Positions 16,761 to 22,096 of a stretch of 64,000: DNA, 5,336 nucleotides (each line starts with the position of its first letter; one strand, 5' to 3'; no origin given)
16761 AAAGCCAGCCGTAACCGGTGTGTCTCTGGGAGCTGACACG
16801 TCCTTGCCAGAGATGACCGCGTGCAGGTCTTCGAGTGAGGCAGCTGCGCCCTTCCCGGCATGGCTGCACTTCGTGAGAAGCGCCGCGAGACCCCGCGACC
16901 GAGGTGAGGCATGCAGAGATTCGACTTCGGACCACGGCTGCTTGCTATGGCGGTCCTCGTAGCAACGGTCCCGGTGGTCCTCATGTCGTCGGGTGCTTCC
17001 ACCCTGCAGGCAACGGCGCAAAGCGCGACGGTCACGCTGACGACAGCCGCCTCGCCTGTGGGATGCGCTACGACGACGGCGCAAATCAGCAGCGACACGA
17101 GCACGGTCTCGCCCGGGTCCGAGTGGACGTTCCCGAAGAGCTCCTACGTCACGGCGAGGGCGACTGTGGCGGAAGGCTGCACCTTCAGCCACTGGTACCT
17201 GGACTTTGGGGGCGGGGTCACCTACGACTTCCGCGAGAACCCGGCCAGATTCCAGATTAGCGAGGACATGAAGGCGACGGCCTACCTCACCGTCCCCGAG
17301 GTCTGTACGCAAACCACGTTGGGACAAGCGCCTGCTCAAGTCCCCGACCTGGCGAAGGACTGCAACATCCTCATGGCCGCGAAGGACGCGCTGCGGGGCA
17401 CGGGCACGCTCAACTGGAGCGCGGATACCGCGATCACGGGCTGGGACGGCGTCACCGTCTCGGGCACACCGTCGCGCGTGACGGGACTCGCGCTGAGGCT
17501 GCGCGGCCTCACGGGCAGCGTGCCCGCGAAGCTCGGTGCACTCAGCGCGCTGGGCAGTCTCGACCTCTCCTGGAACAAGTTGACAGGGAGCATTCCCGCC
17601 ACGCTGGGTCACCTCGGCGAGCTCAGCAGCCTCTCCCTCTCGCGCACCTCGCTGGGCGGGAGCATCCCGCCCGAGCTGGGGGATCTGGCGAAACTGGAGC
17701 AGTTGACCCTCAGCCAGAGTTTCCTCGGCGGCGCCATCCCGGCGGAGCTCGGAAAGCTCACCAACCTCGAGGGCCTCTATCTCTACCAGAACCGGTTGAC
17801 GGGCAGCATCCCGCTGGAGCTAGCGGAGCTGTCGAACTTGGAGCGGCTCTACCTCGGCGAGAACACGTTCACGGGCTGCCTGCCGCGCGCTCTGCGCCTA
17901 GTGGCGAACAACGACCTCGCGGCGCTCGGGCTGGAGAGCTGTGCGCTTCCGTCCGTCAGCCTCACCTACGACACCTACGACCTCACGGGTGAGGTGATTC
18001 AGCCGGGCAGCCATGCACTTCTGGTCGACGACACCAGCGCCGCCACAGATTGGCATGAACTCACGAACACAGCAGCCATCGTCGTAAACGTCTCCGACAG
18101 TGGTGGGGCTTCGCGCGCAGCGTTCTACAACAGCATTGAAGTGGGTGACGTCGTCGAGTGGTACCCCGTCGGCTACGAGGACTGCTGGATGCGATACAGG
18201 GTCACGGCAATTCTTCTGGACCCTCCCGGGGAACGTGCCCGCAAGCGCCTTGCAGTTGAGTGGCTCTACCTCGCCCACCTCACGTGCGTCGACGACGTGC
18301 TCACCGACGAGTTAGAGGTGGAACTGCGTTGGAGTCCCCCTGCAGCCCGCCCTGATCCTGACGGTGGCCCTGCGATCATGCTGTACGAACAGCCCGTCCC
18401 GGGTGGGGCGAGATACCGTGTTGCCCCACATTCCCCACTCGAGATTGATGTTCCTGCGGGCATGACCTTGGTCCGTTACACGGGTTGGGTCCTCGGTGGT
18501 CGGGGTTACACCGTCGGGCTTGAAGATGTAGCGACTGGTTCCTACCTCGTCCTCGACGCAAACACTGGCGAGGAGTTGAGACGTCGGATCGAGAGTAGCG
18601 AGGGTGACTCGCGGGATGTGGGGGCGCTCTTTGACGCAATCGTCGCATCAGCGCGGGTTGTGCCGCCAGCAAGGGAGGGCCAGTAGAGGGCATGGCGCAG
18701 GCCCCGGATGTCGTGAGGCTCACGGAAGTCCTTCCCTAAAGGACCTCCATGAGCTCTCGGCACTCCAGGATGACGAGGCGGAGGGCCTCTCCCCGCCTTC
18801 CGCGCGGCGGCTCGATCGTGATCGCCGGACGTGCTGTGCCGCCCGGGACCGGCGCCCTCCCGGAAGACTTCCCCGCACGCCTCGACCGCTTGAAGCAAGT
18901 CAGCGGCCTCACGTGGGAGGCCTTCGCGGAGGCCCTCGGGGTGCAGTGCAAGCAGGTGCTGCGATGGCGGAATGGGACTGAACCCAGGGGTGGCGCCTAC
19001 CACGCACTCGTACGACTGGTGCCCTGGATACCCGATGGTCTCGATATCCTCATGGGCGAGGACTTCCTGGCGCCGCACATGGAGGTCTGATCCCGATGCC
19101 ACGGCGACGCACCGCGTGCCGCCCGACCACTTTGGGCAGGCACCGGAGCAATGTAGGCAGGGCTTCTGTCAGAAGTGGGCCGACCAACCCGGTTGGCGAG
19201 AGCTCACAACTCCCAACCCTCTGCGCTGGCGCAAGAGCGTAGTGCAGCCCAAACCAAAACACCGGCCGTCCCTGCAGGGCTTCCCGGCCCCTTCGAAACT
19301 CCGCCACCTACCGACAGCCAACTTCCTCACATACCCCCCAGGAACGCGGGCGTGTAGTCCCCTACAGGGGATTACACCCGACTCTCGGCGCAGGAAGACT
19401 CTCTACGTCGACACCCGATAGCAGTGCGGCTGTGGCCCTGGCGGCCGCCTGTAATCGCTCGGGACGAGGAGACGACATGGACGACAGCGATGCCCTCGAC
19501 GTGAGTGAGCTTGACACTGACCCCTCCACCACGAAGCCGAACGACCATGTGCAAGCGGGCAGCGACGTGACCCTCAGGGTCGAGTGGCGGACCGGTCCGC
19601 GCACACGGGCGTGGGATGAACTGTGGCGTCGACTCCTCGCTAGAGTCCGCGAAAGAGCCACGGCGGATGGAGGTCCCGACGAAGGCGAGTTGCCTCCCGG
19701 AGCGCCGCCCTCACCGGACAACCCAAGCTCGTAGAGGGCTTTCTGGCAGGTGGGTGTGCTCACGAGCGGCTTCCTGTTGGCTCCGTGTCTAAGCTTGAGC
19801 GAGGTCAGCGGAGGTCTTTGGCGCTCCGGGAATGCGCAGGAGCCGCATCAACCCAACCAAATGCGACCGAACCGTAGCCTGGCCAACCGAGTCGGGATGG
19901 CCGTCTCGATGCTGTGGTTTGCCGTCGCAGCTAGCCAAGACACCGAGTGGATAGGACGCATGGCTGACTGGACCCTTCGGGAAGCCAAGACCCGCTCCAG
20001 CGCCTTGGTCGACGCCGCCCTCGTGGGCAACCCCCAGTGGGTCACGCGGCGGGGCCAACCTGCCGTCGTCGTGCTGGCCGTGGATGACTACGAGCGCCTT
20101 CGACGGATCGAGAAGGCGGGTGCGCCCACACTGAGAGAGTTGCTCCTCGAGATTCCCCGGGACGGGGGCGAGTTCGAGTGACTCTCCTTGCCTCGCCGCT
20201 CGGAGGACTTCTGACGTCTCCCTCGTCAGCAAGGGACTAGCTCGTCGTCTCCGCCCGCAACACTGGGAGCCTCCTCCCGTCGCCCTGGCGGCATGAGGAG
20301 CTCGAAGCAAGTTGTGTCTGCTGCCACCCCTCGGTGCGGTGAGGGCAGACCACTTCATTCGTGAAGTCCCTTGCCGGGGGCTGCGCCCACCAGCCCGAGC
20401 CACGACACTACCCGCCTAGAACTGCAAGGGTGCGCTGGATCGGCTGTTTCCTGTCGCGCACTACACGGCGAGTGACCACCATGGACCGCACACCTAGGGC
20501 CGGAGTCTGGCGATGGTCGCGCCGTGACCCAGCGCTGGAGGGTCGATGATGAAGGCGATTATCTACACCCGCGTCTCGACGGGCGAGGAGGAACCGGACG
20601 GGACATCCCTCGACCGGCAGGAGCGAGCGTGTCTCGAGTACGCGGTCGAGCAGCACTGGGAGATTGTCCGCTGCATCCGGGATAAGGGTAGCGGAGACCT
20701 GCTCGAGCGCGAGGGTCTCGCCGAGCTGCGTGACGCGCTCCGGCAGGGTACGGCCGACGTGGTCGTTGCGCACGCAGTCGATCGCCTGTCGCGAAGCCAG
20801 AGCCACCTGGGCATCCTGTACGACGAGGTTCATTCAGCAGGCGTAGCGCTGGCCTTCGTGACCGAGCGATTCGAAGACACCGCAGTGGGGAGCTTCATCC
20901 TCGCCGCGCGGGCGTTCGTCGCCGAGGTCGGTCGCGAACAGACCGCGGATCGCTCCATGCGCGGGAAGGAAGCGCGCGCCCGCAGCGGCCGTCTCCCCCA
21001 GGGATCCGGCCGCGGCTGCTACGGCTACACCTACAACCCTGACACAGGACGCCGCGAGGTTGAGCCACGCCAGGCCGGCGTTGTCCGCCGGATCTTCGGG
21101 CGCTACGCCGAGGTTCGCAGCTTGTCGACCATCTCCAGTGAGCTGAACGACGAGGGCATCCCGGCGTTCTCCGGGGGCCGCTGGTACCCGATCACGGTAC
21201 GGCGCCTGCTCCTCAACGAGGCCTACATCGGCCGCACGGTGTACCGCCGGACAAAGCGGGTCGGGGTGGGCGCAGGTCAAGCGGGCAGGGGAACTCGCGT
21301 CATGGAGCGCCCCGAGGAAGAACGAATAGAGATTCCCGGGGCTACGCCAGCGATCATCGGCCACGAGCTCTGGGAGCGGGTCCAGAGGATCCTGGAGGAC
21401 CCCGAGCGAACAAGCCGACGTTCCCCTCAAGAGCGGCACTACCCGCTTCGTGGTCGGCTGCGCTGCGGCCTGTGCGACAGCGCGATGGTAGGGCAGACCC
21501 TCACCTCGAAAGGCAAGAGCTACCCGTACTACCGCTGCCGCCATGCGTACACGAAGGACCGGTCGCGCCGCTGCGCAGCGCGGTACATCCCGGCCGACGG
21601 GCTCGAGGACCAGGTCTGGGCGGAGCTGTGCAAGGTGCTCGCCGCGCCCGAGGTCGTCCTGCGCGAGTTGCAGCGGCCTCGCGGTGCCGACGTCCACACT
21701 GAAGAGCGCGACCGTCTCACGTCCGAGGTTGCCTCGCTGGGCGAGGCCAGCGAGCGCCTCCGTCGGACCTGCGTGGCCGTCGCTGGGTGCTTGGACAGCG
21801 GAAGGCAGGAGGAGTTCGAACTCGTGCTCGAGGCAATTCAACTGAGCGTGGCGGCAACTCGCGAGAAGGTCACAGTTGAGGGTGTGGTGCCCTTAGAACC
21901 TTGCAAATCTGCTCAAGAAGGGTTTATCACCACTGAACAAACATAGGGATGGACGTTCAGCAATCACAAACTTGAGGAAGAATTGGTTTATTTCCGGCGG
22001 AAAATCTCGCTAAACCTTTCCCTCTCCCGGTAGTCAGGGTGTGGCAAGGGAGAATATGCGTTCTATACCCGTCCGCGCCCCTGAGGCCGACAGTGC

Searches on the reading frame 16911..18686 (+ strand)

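Call 11: search_protein_families(library=pfam, proteins=[window:16911-18686:+], max_evalue=0.01)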
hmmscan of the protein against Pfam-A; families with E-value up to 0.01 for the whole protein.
window:16911-18686:+ (591 aa): 5 families
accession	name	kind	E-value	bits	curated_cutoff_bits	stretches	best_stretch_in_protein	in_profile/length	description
PF00560.39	LRR_1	-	7.2e-13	46.4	20.6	0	216-235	4-23/23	Leucine Rich Repeat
PF13855.12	LRR_8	-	5e-09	36.2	27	3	261-318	2-59/61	Leucine rich repeat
PF23598.1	LRR_14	-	1.1e-08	34.6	40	1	196-313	53-172/353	Leucine-rich repeat region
PF12799.13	LRR_4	-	1.5e-08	35.1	27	1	284-319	1-34/44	Leucine Rich repeats (2 copies)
PF25019.1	LRR_R13L1-DRL21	-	0.0039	17.5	27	0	259-316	68-125/127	R13L1/DRL21 LRRs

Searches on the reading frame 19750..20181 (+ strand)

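Call 11: search_protein_families(library=pfam, proteins=[window:19750-20181:+], max_evalue=0.01)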
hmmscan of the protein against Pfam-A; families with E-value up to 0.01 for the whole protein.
window:19750-20181:+ (143 aa): 1 family
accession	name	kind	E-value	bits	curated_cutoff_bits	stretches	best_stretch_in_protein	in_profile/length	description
PF02604.26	PhdYeFM_antitox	-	9.4e-12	45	29.8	1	71-119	1-50/74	Antitoxin Phd_YefM, type II toxin-antitoxin system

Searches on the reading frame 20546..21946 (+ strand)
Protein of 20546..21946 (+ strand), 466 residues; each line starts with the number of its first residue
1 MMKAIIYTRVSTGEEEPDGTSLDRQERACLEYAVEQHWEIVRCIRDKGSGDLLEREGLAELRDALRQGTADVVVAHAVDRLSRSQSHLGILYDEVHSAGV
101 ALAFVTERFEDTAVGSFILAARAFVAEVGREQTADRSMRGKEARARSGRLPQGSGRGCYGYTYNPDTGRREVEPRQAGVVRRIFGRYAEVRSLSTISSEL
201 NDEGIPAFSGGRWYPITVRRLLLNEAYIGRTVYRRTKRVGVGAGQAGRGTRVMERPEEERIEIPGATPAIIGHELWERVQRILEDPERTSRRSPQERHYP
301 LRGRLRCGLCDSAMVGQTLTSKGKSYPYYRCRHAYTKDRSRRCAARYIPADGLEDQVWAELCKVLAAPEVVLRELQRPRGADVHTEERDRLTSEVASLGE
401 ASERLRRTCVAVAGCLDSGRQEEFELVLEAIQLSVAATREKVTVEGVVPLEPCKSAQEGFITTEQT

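Call 11: search_protein_families(library=pfam, proteins=[window:20546-21946:+], max_evalue=0.01)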
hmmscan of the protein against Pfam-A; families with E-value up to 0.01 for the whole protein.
window:20546-21946:+ (466 aa): 3 families
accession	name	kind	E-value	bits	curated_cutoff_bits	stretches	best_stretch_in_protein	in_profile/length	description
PF00239.26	Resolvase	-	6.1e-33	114.4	23.3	1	4-149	1-144/145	Resolvase, N terminal domain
PF07508.19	Recombinase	-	3.1e-24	85.6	21.1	1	174-284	1-100/102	Recombinase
PF13408.12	Zn_ribbon_recom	-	2.9e-15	56.8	25.3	1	300-361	1-57/58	Recombinase zinc beta ribbon domain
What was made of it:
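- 20546..21946 (+): Unrelated large serine recombinase. It is not the cognate enzyme for B-core-A. Pfam Resolvase+Recombinase+Zn_ribbon_recom (call 11).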

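Call 12: find_encoding_contigs(protein=window:20546-21946:+, flank=10000, max_places=10)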
Protein window:20546-21946:+ (466 aa): no gene with exactly this product is on record in the collection.
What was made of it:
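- Tried and rejected: Exact look-up of the window's LSR found nothing (call 12).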
